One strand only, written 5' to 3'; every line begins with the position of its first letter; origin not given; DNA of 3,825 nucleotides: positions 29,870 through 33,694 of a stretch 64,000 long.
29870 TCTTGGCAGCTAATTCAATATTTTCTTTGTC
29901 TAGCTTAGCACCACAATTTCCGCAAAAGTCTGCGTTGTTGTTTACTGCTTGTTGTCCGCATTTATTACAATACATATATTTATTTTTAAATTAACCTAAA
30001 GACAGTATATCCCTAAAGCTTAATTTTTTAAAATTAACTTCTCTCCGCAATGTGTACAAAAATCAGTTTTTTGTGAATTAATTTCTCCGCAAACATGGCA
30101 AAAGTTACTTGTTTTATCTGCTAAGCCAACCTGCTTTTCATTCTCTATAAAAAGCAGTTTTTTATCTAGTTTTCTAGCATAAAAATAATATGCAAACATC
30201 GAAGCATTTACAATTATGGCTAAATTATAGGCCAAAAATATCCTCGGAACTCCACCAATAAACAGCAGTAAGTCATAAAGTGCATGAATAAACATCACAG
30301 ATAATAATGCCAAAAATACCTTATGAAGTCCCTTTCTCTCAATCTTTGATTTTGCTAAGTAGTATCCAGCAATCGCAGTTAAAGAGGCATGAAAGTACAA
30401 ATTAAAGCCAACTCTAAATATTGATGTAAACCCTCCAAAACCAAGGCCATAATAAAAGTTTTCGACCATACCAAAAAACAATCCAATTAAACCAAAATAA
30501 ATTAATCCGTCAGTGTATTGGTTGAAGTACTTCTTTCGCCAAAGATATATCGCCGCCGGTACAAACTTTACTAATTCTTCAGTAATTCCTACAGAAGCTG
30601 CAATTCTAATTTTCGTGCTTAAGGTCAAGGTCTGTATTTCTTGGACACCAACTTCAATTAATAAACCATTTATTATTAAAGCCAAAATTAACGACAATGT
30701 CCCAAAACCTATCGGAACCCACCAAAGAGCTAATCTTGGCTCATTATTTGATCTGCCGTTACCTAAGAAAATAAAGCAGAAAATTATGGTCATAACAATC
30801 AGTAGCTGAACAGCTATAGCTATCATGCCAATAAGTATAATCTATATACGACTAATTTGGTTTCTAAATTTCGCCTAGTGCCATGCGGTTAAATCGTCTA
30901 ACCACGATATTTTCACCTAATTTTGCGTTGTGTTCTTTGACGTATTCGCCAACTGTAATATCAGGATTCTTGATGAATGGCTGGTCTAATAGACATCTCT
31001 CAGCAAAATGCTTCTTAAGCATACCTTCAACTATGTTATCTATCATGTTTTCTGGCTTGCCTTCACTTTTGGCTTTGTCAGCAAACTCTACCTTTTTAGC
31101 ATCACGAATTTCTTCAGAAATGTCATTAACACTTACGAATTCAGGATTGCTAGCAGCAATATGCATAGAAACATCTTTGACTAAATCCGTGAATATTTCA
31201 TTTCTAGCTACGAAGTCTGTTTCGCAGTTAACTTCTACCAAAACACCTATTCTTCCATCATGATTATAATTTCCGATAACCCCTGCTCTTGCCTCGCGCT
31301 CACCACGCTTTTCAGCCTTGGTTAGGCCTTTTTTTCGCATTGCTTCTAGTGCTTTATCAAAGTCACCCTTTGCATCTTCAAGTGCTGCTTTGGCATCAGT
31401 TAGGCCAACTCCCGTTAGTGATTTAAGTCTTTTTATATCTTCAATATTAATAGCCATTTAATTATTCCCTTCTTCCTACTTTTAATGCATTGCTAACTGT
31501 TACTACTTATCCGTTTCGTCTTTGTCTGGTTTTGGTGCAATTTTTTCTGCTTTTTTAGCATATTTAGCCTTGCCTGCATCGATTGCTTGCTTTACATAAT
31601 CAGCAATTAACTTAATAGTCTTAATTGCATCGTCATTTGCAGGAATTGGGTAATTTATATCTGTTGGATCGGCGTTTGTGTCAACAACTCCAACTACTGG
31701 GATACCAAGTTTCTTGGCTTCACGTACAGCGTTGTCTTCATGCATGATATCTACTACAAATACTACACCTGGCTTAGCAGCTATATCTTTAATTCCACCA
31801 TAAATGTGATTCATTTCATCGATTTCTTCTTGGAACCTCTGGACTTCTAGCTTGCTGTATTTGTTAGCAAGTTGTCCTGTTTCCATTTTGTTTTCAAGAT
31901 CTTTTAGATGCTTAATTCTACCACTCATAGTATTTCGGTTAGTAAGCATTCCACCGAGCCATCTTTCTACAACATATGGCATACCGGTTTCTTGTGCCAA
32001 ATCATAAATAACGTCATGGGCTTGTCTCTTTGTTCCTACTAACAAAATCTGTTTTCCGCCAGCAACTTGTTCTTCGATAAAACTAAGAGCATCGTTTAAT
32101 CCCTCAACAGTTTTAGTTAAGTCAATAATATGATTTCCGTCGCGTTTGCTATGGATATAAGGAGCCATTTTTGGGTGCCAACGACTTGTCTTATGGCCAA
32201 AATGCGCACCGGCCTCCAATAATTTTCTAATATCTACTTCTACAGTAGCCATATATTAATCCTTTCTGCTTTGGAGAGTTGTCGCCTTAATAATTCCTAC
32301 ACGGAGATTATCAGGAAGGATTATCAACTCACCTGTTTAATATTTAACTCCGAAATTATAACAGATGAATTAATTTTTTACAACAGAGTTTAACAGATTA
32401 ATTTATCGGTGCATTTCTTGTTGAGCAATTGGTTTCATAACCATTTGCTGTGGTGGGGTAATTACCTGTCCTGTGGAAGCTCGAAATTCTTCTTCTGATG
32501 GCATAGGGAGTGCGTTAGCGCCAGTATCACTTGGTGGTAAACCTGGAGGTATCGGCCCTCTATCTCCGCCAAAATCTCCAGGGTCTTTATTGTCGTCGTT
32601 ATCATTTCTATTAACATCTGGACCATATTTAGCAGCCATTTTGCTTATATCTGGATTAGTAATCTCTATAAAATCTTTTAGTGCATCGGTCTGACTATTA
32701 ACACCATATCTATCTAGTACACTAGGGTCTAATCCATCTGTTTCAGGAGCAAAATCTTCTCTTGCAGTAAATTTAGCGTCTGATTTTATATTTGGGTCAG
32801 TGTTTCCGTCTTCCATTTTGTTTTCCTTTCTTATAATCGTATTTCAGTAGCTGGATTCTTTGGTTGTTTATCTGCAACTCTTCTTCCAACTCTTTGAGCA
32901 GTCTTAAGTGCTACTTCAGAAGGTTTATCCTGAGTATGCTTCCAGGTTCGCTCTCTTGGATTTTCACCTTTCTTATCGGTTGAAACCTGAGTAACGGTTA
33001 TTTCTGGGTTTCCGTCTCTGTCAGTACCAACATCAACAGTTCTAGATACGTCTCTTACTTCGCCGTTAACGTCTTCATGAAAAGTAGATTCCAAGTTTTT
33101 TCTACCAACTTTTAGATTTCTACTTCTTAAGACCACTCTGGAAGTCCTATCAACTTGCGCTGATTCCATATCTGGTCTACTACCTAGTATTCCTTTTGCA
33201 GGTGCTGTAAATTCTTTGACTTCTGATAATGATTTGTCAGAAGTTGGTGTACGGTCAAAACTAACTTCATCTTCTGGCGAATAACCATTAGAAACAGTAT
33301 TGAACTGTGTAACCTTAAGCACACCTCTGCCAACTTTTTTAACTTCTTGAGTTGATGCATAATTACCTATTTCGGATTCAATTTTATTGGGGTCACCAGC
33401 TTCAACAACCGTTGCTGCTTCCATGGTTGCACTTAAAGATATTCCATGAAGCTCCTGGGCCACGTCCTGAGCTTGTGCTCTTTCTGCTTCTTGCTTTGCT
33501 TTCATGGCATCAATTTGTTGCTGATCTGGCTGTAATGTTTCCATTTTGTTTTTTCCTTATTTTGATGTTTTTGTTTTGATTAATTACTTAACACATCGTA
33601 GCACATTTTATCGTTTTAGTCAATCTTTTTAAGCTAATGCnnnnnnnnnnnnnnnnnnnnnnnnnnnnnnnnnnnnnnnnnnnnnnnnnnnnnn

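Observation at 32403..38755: Five-gene AAA+ (MoxR/AAA_5-like) + vWA/MIDAS cassette with three unassignable acidic partners, lodged between ribosomal-protein promoters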

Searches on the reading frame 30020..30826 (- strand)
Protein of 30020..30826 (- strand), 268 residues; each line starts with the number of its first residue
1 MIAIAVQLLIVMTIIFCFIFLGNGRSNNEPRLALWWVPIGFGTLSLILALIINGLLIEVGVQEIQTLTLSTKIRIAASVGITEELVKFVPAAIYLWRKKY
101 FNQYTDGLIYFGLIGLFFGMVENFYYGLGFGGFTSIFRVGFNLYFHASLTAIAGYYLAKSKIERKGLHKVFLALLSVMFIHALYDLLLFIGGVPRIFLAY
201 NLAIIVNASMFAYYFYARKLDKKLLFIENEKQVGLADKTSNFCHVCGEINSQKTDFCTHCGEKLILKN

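Call 98: search_protein_families(library=pfam, proteins=[window:30020-30826:-], max_evalue=0.001)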
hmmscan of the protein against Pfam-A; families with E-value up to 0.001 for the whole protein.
window:30020-30826:- (268 aa): 3 families
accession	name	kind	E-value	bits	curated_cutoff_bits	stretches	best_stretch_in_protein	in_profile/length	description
PF13367.11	PrsW-protease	-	7e-22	78.4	23.5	1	33-202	5-184/196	PrsW family intramembrane metalloprotease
PF13240.11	Zn_Ribbon_1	-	0.00011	22.3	25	1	242-264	1-23/23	zinc-ribbon domain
PF12773.13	DZR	-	0.00081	19.9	27.3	0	241-261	25-45/45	Double zinc ribbon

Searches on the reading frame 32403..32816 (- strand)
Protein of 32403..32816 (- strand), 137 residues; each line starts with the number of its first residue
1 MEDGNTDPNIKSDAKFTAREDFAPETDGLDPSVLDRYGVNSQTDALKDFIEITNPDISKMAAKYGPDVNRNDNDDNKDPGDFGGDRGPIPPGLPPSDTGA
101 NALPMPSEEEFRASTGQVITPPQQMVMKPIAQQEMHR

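Call 3: search_protein_families(library=pfam, proteins=[window:32403-32816:-], max_evalue=1)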
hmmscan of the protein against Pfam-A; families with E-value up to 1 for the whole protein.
window:32403-32816:- (137 aa): 0 families

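Call 4: search_protein_families(library=ncbifam, proteins=[window:32403-32816:-], max_evalue=1)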
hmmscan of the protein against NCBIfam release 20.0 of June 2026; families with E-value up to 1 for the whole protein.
window:32403-32816:- (137 aa): 0 families

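Call 5: search_protein_families(library=padloc, proteins=[window:32403-32816:-], max_evalue=1)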
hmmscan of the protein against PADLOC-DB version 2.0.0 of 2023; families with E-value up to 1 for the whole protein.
window:32403-32816:- (137 aa): 0 families

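Call 32: search_protein_families(library=phrogs, proteins=[window:32403-32816:-], max_evalue=0.1)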
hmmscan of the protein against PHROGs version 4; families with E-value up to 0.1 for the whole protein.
window:32403-32816:- (137 aa): 0 families

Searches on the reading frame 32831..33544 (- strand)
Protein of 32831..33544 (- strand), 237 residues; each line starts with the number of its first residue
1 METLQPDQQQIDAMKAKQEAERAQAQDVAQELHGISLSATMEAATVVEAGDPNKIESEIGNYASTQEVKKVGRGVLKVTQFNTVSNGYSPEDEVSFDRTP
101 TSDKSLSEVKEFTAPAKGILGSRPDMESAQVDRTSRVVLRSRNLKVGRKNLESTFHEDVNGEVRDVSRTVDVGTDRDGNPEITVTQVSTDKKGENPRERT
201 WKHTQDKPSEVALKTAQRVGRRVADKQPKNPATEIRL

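Call 3: search_protein_families(library=pfam, proteins=[window:32831-33544:-], max_evalue=1)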
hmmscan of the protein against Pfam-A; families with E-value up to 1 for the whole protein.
window:32831-33544:- (237 aa): 0 families

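Call 4: search_protein_families(library=ncbifam, proteins=[window:32831-33544:-], max_evalue=1)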
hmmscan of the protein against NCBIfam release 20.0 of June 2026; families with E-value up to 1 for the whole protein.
window:32831-33544:- (237 aa): 0 families

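Call 5: search_protein_families(library=padloc, proteins=[window:32831-33544:-], max_evalue=1)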
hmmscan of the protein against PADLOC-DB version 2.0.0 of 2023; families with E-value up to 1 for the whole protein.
window:32831-33544:- (237 aa): 0 families

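Call 32: search_protein_families(library=phrogs, proteins=[window:32831-33544:-], max_evalue=0.1)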
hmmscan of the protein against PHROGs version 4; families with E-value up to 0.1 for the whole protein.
window:32831-33544:- (237 aa): 0 families

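Call 107: find_related_loci(query=window:32831-33544:-, collection=metagenome_contigs, flank=8000)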
Query window:32831-33544:- (237 aa) in metagenome_contigs; peptide patterns used: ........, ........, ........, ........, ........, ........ (x = any residue, [..] = any of these).
119 stretches matched a pattern, but none encodes a relative of the query by tblastn (E <= 1e-3).
